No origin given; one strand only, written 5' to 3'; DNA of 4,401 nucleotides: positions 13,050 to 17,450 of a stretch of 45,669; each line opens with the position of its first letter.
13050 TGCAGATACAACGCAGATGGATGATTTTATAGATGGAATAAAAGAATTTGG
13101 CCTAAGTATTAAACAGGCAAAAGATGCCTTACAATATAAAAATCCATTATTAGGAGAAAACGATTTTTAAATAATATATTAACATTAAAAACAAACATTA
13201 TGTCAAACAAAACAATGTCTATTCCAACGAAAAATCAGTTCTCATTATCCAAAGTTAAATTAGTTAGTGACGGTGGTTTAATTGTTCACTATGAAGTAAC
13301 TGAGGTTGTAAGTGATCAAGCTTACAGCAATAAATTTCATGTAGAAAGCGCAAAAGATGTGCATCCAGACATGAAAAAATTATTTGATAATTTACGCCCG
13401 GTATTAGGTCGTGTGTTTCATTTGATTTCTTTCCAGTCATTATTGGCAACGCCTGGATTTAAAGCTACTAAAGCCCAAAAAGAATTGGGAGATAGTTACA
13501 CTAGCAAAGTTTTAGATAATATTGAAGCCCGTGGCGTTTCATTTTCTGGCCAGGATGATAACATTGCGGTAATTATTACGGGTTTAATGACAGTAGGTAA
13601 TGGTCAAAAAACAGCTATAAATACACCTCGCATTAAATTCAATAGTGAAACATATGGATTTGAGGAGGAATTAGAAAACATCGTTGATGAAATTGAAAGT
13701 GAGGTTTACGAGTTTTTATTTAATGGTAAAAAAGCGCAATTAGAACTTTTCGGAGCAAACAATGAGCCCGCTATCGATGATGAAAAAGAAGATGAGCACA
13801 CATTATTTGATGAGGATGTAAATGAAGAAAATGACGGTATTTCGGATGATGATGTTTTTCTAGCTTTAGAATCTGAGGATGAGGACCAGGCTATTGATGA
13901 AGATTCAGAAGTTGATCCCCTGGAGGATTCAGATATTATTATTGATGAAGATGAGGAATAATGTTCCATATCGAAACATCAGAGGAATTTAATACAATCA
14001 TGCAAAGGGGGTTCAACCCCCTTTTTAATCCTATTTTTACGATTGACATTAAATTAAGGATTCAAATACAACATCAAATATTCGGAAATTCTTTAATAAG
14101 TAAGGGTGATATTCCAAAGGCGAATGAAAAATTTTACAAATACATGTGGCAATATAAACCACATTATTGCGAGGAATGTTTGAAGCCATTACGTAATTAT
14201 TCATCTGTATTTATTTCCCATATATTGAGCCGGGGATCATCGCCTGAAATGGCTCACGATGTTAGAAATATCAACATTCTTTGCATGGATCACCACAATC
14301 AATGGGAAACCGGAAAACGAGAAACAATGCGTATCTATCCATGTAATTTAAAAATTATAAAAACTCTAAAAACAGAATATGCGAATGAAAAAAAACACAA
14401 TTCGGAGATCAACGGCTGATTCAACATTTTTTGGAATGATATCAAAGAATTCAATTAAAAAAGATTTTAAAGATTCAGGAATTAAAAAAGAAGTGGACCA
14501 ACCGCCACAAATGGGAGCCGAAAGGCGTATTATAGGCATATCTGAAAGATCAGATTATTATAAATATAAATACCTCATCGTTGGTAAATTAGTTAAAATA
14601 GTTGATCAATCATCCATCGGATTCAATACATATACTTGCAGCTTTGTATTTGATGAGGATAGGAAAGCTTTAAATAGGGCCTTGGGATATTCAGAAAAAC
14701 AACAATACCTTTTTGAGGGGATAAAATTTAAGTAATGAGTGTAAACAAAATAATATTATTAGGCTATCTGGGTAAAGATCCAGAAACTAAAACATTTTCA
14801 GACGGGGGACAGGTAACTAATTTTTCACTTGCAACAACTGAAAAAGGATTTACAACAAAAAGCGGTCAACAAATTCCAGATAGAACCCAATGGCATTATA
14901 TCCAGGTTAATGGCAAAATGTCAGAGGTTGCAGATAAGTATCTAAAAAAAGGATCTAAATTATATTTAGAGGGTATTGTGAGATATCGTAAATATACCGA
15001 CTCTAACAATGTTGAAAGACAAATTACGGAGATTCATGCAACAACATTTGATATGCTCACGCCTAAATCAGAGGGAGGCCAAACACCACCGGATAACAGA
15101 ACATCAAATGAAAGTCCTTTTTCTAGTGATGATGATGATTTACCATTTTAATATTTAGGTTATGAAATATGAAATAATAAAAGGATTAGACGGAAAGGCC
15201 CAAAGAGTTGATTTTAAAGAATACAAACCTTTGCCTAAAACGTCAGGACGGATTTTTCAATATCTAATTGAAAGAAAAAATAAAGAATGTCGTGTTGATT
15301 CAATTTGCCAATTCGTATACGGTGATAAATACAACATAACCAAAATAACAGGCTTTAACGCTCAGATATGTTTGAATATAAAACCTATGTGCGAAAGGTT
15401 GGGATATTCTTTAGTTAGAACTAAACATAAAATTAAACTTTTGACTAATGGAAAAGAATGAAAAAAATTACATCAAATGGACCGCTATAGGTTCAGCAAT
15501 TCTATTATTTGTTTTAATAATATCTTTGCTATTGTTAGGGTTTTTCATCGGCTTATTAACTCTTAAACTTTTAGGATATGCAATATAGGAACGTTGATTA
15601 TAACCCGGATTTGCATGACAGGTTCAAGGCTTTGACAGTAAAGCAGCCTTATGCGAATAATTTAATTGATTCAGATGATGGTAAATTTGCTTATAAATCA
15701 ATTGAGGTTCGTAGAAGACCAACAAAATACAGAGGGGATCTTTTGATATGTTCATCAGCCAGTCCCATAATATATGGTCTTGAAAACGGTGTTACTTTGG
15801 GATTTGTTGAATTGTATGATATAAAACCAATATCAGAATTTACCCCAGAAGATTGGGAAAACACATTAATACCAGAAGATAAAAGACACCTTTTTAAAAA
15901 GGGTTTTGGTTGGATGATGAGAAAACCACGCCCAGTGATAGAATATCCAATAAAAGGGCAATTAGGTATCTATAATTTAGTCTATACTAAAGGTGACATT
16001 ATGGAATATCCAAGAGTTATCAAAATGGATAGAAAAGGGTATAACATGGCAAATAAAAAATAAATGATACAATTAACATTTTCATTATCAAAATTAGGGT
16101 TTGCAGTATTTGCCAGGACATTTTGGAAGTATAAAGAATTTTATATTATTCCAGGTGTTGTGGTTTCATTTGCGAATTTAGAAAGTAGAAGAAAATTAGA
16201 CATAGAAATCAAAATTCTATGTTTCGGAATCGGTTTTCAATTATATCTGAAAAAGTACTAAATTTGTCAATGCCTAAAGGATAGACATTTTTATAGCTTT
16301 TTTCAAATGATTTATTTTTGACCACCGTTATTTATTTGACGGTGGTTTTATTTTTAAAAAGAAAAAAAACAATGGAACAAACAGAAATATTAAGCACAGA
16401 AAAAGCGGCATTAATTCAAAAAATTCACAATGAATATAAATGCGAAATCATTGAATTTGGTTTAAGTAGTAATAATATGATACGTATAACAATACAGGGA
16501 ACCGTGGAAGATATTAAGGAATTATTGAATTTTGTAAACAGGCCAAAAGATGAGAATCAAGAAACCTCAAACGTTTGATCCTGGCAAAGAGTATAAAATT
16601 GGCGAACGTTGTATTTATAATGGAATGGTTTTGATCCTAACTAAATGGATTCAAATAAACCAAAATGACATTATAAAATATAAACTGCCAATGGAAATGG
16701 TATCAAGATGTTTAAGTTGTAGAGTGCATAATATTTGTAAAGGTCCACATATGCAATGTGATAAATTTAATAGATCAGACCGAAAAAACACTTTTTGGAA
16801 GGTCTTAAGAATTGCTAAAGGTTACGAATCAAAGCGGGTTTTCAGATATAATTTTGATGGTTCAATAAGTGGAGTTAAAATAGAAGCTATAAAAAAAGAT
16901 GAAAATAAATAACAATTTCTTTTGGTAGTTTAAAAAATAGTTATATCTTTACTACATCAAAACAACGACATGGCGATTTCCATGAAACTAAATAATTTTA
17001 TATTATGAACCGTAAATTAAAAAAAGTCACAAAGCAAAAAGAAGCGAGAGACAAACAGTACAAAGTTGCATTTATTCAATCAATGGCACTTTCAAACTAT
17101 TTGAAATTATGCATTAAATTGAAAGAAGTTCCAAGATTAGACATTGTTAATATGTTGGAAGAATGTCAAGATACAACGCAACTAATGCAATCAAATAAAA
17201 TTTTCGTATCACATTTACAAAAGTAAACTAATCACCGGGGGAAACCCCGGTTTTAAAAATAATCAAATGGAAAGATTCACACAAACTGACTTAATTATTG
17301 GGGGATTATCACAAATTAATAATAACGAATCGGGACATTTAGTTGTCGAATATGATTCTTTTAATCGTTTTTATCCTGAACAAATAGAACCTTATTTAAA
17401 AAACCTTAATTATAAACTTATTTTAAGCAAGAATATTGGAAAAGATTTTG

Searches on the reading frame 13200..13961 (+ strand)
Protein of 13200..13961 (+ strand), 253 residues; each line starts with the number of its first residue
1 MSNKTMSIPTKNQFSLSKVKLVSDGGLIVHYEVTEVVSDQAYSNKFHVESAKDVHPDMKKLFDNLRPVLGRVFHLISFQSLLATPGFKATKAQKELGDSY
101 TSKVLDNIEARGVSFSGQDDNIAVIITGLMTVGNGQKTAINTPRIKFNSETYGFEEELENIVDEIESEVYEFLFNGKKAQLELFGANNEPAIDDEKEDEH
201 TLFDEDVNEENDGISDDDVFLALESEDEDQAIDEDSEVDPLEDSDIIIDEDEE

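Call 39: search_protein_families(library=pfam, proteins=[window:13200-13961:+], max_evalue=0.01)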
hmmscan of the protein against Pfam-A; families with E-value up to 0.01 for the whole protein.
window:13200-13961:+ (253 aa): 0 families

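Call 40: search_protein_families(library=phrogs, proteins=[window:13200-13961:+], max_evalue=0.001)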
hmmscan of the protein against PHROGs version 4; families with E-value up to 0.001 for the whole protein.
window:13200-13961:+ (253 aa): 2 families
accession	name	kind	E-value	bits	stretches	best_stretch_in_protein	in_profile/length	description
phrog_9513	-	unknown function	2.1e-19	70.7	1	12-210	8-193/214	-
phrog_6141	-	unknown function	1.3e-17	65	1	4-196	3-167/174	-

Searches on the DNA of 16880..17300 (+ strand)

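Call 49: search_rna_families(source=window, start=16880, end=17300, threshold=evalue, max_evalue=10)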
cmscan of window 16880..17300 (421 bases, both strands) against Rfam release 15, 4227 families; matches with E-value up to 10: 6.
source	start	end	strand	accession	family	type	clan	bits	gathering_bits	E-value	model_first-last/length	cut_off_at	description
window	16899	16935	+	RF01376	CRISPR-DR63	Gene; CRISPR;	CL00015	18.1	37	3.4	1-37/37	no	CRISPR RNA direct repeat element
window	17089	17109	+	RF01354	CRISPR-DR45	Gene; CRISPR;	-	16.3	37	5.9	1-24/24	no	CRISPR RNA direct repeat element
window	16901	16952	-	RF04343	Plastid-psbA-2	Cis-reg;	CL00153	16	55.8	3.2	1-60/60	no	Plastid-psbA-2 3UTR RNA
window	17225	17300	-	RF01485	rli61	Cis-reg;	-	14.6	50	6.1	23-106/106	5'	Listeria sRNA rli61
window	17230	17274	+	RF01730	Termite-leu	Cis-reg;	-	14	51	3.3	1-78/78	no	Termite-leu RNA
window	17133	17200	-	RF01596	plasmodium_snoR20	Gene; snRNA; snoRNA; CD-box;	-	13.5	45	6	1-82/82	no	small nucleolar RNA snoR20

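Call 81: search_with_rna_model(model_id=R1, sources=[L284, L041, L042, L043], max_evalue=1, filters=off)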
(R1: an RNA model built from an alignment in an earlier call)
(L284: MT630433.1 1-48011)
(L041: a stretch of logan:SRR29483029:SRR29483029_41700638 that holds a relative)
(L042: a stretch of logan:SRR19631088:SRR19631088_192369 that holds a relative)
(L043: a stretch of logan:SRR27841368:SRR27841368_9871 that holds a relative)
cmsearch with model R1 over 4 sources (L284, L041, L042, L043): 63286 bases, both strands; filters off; matches with E-value up to 1: 4.
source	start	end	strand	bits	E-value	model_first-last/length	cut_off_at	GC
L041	2320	2355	+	51.3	5e-10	1-36/36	no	0.36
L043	7297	7321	+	14.4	0.37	1-36/36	no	0.24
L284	36585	36625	-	13.7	0.55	1-36/36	no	0.32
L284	3076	3095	-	12.7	0.93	1-36/36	no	0.25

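Call 90: search_with_rna_model(model_id=R1, sources=[L285, L286, L287, L288], max_evalue=1, filters=off)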
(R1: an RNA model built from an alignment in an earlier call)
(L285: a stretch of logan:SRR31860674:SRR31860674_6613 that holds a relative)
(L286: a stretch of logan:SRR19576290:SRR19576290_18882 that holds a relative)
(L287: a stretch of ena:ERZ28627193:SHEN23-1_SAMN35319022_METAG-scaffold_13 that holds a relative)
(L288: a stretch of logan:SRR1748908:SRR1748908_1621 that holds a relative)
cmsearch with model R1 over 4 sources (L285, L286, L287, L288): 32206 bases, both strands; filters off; matches with E-value up to 1: 10.
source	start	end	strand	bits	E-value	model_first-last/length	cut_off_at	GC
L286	4849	4873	-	14.9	0.15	1-36/36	no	0.24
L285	1376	1400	+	14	0.24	1-36/36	no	0.24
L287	8258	8285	-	12.9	0.43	1-36/36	no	0.29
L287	7632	7675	+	12.1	0.67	1-36/36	no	0.39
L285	2712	2750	+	11.7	0.83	1-36/36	no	0.28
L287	2746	2789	+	11.7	0.87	1-36/36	no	0.3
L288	2746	2789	+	11.7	0.87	1-36/36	no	0.3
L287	6354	6392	+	11.5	0.92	1-36/36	no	0.36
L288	6354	6392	+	11.5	0.92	1-36/36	no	0.36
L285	4549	4577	+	11.5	0.94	1-36/36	no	0.28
